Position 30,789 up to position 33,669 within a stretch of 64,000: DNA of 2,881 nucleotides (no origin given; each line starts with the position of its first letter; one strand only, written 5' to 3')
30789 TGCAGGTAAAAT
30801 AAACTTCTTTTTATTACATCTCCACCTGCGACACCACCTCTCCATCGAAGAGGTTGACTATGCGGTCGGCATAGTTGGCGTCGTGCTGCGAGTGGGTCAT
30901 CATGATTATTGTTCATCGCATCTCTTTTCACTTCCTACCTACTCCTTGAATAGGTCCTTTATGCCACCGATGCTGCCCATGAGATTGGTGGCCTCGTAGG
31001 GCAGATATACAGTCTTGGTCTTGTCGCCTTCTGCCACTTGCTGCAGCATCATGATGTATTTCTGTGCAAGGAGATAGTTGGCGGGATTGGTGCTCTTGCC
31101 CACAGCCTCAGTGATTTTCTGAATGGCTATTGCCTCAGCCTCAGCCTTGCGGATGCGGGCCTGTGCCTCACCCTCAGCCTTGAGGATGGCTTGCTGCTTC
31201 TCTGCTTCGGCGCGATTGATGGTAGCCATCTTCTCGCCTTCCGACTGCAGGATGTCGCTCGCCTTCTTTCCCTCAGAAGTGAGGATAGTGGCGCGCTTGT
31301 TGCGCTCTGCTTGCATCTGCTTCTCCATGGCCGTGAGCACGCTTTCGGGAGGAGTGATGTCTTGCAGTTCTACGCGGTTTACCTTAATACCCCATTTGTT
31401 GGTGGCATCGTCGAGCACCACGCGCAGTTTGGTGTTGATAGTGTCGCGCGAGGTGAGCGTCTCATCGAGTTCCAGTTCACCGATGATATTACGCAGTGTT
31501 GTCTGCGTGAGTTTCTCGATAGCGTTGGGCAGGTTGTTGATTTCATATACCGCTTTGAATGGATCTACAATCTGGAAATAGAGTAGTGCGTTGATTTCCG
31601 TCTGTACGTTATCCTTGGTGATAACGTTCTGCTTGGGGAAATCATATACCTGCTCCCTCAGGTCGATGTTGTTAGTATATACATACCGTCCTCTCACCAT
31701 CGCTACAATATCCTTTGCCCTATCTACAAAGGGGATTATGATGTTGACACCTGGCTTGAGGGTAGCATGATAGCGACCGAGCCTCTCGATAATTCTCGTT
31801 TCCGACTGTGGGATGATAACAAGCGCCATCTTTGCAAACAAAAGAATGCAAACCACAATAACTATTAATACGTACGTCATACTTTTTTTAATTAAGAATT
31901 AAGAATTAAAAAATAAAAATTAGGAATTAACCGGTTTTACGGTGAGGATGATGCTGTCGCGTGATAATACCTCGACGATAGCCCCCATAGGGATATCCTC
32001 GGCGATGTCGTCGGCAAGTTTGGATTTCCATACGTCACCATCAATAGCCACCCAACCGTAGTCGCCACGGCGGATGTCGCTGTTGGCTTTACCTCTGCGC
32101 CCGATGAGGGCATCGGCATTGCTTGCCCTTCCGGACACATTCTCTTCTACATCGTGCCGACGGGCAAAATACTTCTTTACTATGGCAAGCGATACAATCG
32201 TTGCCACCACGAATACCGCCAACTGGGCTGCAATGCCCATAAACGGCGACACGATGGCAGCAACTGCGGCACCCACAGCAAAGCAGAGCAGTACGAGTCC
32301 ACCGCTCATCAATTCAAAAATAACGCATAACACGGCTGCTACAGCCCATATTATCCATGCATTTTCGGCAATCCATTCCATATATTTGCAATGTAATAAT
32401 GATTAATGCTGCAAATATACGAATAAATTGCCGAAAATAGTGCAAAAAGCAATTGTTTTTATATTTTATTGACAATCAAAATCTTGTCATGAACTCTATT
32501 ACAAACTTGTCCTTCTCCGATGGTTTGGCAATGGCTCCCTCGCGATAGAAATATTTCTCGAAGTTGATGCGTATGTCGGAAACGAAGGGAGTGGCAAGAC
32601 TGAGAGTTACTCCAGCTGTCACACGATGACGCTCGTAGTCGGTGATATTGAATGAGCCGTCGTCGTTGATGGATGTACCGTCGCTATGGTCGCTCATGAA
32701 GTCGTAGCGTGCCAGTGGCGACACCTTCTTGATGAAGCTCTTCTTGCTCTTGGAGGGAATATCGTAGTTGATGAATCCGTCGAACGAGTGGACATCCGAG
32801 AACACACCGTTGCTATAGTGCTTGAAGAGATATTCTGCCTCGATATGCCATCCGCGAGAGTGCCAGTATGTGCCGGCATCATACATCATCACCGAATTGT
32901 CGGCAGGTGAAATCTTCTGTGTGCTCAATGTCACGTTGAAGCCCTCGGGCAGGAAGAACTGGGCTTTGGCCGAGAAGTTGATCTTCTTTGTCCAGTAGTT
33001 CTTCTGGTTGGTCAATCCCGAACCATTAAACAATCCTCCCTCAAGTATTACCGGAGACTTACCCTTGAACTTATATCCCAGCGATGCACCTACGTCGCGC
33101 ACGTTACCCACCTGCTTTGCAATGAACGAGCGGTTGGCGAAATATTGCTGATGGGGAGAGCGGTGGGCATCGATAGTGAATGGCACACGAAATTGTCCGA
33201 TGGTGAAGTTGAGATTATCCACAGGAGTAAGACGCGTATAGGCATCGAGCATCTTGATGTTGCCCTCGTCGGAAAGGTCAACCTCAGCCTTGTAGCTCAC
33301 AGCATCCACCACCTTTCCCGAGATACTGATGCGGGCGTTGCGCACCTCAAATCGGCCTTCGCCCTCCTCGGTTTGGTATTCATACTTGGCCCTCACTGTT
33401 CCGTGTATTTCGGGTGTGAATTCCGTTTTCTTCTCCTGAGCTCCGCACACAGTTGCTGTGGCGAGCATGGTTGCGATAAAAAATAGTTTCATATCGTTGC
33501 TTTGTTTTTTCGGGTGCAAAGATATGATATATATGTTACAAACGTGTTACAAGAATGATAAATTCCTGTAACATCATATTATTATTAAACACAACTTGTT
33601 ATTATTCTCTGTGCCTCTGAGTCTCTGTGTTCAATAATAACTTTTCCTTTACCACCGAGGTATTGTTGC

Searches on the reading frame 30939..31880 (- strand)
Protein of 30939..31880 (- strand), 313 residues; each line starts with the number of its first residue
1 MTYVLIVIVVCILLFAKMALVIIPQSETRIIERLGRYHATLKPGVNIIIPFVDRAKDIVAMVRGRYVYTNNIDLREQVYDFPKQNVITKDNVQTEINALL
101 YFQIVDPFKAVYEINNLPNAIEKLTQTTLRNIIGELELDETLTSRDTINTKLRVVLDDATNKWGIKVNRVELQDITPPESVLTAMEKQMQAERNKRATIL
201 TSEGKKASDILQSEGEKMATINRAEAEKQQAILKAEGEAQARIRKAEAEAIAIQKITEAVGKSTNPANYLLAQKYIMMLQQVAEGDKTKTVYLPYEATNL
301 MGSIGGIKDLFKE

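Call 60: search_protein_families(library=pfam, proteins=[window:30939-31880:-], max_evalue=0.001)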
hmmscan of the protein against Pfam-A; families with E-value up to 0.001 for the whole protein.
window:30939-31880:- (313 aa): 2 families
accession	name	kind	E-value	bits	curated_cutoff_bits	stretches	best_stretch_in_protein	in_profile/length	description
PF01145.31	Band_7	-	4.8e-38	131.4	23.6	1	22-205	2-175/176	SPFH domain / Band 7 family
PF16200.10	Band_7_C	-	0.00085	19.7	29.1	0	255-307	2-54/63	C-terminal region of band_7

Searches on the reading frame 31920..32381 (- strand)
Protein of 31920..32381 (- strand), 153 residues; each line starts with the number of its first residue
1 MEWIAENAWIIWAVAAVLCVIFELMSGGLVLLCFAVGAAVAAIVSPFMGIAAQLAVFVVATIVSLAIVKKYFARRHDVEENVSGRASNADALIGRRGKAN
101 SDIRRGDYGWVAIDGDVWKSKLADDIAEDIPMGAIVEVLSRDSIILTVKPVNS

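Call 60: search_protein_families(library=pfam, proteins=[window:31920-32381:-], max_evalue=0.001)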
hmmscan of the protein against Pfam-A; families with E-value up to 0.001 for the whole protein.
window:31920-32381:- (153 aa): 1 family
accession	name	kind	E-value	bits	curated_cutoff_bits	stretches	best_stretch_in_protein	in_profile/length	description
PF01957.25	NfeD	-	6.3e-11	42.7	29.1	1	89-150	1-57/57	NfeD-like C-terminal, partner-binding domain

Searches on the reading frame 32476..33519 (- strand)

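Call 60: search_protein_families(library=pfam, proteins=[window:32476-33519:-], max_evalue=0.001)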
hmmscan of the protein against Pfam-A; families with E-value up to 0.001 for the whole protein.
window:32476-33519:- (347 aa): 1 family
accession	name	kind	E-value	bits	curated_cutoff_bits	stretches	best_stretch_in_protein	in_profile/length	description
PF07396.17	Porin_O_P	-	1e-11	45.2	20.9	1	40-183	9-160/370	Phosphate-selective porin O and P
